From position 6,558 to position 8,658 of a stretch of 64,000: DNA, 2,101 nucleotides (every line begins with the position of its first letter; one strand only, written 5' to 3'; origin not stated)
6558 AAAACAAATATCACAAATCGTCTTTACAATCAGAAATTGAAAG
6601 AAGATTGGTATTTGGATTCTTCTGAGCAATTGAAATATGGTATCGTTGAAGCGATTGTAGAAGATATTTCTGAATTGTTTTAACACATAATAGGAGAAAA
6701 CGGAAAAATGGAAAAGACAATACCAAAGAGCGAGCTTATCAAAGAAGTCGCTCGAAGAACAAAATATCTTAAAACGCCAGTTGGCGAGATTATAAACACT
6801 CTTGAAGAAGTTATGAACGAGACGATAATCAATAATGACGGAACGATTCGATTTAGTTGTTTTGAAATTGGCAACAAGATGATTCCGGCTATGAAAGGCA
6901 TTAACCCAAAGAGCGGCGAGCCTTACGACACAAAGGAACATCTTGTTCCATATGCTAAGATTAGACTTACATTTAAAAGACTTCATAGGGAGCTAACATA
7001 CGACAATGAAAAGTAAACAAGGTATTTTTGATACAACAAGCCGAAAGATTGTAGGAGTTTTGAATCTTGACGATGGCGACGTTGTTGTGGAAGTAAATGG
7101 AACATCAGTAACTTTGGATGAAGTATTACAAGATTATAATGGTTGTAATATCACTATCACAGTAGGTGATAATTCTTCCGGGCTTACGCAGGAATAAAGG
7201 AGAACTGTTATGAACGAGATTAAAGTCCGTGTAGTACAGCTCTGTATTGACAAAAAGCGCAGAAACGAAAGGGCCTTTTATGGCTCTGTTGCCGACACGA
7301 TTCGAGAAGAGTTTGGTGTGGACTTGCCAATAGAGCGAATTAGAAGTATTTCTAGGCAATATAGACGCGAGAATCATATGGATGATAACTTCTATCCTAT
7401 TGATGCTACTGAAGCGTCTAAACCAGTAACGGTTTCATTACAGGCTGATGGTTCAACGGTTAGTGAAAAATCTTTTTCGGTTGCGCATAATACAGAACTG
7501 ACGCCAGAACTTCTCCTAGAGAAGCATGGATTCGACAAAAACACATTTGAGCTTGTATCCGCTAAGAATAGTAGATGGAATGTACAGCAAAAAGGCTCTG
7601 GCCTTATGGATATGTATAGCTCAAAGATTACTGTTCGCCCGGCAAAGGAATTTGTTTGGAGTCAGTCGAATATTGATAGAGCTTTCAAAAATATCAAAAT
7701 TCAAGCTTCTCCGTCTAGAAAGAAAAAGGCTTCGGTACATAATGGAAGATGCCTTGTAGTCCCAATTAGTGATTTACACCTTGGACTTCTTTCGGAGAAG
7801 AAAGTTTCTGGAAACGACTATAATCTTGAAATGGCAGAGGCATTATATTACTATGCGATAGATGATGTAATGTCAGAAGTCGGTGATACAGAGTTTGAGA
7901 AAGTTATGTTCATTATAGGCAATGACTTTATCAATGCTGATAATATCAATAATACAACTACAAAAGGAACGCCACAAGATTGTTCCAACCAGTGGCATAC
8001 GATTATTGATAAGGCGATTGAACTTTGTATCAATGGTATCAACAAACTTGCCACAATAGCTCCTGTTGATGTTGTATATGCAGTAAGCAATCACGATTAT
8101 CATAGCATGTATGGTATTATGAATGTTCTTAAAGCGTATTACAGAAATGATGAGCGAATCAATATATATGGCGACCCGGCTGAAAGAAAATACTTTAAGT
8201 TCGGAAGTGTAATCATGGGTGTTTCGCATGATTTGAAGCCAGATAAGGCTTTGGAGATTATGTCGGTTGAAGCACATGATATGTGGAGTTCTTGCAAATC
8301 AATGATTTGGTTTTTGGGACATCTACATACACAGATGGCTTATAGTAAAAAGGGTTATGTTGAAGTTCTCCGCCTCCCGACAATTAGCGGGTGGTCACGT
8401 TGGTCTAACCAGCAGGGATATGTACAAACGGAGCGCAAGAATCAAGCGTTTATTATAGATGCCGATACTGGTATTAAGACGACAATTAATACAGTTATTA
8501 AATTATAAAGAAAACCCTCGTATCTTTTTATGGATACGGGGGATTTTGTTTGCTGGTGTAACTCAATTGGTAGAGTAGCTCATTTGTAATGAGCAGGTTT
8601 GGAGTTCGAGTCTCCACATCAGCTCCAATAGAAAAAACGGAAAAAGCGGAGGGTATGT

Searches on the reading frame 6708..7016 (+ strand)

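Call 25: search_protein_families(library=pfam, proteins=[window:6708-7016:+], max_evalue=0.01)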
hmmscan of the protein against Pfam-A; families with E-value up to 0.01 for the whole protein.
window:6708-7016:+ (102 aa): 1 family
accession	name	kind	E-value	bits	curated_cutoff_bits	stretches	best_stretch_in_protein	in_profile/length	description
PF00216.26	Bac_DNA_binding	-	5.8e-10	39.7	22.4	1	7-90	3-86/90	Bacterial DNA-binding protein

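Call 87: search_protein_families(library=phrogs, proteins=[window:6708-7016:+], max_evalue=0.01)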
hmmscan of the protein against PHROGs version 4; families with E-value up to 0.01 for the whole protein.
window:6708-7016:+ (102 aa): 1 family
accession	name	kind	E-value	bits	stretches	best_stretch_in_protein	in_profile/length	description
phrog_379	-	DNA, RNA and nucleotide metabolism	5.4e-12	46.4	1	1-100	26-125/138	DNA binding protein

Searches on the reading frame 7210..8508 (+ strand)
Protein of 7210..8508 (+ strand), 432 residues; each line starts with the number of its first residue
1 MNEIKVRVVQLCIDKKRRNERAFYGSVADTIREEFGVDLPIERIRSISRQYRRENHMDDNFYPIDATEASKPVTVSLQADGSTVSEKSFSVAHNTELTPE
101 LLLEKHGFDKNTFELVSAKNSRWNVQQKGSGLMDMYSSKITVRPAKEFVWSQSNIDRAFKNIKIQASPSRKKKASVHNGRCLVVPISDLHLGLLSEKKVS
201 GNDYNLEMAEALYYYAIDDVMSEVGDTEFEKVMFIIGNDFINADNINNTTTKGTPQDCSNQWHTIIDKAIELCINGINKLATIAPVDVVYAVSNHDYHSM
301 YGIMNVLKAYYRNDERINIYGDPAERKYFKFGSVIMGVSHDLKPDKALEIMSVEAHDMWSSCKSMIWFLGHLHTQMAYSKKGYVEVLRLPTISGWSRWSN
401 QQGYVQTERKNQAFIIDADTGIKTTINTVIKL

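Call 25: search_protein_families(library=pfam, proteins=[window:7210-8508:+], max_evalue=0.01)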
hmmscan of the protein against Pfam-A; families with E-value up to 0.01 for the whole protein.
window:7210-8508:+ (432 aa): 0 families

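Call 87: search_protein_families(library=phrogs, proteins=[window:7210-8508:+], max_evalue=0.01)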
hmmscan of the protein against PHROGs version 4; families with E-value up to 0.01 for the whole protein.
window:7210-8508:+ (432 aa): 5 families
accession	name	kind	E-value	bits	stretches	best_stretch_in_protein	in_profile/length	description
phrog_704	-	DNA, RNA and nucleotide metabolism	2.5e-58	199.1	1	52-423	48-379/390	DNA repair exonuclease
phrog_284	-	DNA, RNA and nucleotide metabolism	9.7e-21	75.1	1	154-428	101-392/398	exonuclease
phrog_20703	-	unknown function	7.6e-05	23.6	1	182-250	165-231/258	-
phrog_20762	-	unknown function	8.6e-05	23.8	1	319-420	3-105/117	-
phrog_21891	-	unknown function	0.00085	21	1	302-407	6-111/130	-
